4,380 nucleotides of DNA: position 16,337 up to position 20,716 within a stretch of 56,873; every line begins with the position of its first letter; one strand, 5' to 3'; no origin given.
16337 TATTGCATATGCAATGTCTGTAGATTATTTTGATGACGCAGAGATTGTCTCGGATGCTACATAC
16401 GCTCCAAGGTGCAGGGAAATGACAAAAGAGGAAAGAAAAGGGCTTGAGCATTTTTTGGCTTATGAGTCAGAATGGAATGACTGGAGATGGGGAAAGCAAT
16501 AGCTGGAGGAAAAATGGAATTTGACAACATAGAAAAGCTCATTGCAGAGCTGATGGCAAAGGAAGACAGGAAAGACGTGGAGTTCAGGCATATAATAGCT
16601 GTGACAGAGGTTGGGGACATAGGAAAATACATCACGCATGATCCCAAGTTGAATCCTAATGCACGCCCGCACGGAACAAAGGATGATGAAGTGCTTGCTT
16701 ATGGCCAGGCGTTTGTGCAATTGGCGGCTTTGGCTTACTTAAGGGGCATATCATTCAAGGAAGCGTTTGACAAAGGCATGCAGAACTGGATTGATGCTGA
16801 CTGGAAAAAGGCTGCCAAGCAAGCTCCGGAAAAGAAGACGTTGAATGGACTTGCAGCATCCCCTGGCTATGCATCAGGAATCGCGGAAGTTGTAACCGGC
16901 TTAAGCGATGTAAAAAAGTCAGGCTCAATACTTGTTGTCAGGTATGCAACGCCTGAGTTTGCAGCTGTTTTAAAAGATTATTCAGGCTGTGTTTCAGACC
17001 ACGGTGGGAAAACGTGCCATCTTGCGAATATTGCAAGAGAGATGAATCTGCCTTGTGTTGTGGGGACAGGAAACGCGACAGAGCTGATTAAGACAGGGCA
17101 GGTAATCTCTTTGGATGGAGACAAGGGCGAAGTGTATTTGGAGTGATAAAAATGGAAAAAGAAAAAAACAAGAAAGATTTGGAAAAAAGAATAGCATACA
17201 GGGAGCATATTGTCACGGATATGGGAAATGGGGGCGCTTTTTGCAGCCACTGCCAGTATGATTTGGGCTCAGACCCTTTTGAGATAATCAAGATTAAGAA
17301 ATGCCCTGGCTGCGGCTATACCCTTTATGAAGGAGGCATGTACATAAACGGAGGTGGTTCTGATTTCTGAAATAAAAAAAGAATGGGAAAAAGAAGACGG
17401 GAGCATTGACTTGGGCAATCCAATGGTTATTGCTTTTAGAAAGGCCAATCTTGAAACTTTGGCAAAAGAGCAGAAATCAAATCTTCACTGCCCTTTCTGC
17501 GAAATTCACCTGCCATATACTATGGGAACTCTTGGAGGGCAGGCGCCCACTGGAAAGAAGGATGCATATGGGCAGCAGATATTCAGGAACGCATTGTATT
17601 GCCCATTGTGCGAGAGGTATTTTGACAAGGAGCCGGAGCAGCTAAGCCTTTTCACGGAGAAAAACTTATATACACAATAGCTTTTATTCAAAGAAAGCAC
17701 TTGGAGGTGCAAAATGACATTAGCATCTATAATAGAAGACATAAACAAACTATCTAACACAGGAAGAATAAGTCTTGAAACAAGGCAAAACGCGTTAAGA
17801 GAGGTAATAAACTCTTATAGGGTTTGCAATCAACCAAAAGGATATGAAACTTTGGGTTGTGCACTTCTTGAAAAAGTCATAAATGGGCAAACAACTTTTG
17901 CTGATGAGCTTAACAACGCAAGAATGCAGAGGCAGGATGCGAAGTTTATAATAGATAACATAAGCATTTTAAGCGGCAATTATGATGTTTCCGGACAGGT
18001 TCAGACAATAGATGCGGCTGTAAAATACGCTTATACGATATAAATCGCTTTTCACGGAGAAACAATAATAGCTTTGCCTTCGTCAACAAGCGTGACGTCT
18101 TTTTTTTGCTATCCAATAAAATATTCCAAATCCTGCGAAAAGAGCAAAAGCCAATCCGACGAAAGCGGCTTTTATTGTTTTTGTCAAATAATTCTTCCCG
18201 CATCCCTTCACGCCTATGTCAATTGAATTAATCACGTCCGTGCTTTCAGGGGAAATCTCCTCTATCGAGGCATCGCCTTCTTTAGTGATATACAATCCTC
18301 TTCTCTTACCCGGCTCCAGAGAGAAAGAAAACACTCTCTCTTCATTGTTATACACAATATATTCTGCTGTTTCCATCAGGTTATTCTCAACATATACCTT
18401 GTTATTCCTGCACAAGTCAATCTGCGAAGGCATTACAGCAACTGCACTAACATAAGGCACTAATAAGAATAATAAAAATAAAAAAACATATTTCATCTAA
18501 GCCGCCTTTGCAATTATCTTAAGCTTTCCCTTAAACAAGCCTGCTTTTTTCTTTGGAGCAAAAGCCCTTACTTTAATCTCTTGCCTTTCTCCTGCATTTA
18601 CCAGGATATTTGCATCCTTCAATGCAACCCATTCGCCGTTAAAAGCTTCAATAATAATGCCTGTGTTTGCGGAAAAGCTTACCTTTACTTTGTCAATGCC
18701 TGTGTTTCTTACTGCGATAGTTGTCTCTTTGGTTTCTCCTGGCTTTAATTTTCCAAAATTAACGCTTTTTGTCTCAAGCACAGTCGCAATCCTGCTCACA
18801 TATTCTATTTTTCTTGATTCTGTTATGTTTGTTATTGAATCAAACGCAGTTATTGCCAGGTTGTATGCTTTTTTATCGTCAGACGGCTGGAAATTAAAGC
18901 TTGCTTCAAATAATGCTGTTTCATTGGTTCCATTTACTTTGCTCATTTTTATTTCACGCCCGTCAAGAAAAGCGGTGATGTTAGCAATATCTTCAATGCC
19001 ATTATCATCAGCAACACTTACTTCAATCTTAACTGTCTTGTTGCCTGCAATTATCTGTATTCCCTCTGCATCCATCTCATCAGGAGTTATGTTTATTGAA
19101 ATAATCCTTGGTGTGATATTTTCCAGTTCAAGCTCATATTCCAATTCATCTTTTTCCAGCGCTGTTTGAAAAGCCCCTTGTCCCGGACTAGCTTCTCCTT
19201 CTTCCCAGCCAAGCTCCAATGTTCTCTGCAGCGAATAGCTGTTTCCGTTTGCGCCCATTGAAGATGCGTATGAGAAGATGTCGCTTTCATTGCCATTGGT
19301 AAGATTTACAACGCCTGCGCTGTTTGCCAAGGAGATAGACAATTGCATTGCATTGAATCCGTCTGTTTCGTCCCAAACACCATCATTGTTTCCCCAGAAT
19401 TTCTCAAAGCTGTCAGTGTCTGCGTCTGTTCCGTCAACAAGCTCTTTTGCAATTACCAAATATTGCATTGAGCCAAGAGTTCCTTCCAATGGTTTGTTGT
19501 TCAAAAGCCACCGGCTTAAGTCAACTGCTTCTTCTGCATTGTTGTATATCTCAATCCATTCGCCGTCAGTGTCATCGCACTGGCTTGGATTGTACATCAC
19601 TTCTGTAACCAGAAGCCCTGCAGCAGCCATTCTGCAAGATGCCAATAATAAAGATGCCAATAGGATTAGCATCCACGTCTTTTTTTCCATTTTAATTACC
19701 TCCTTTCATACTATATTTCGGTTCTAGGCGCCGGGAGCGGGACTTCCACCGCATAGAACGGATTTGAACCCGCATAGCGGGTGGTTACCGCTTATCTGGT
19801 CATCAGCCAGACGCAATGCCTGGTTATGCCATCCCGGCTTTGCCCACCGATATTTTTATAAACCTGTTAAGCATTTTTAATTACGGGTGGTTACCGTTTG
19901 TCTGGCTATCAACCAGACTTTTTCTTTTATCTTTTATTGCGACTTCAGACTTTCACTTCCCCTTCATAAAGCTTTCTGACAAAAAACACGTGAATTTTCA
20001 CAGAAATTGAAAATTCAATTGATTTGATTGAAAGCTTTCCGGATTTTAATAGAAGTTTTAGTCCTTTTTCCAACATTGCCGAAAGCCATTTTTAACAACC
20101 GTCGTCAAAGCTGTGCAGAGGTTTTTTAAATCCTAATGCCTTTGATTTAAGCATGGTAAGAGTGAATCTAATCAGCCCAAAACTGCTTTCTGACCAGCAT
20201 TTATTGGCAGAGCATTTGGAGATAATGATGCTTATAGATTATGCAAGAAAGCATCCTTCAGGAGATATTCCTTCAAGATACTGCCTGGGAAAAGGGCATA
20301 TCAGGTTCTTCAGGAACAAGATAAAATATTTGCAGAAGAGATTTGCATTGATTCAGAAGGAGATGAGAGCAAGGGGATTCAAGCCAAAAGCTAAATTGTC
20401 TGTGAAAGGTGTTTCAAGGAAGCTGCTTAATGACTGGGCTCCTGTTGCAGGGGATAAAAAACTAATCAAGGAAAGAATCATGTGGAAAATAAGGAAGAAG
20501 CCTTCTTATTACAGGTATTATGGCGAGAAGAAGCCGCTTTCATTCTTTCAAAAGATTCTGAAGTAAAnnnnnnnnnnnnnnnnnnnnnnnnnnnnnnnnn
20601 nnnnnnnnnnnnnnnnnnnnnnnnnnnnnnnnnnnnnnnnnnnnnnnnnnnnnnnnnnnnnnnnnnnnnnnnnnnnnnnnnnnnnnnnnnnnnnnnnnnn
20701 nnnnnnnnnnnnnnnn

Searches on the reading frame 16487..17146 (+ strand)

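Call 9: search_protein_families(library=pfam, proteins=[window:16487-17146:+], max_evalue=0.001)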
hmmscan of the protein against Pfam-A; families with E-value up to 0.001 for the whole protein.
window:16487-17146:+ (219 aa): 1 family
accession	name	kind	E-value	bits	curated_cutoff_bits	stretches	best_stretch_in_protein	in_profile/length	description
PF00391.29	PEP-utilizers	-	1.1e-22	79.9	23.1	1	145-214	3-72/72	PEP-utilising enzyme, mobile domain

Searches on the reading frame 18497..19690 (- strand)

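Call 8: search_protein_families(library=pfam, proteins=[window:18497-19690:-], max_evalue=0.001)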
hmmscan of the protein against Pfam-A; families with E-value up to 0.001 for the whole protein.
window:18497-19690:- (397 aa): 3 families
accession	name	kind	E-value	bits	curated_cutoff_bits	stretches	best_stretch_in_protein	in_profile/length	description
PF00932.25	LTD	-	7.1e-12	46.1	34.3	1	22-141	4-107/109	Lamin Tail Domain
PF21310.3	OCRL-like_ASH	-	8.5e-05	23.1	27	1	305-382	1-76/109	Inositol polyphosphate 5-phosphatase OCRL-like, ASH domain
PF22544.2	HYDIN_VesB_CFA65-like_Ig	-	0.00058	20.5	25.5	0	307-390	7-82/100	HYDIN/CFA65/VesB-like, Ig-like domain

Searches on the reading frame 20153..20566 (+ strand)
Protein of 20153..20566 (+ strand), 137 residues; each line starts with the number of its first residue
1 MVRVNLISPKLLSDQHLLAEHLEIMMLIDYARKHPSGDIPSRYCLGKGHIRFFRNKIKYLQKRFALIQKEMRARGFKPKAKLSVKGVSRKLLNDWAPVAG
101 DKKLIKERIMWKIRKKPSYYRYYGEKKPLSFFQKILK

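Call 8: search_protein_families(library=pfam, proteins=[window:20153-20566:+], max_evalue=0.001)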
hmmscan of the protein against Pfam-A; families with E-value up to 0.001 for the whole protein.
window:20153-20566:+ (137 aa): 1 family
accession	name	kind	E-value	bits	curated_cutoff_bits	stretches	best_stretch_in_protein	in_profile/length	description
PF03013.19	Pyr_excise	-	1.4e-12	48.2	23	1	1-81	1-78/81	Pyrimidine dimer DNA glycosylase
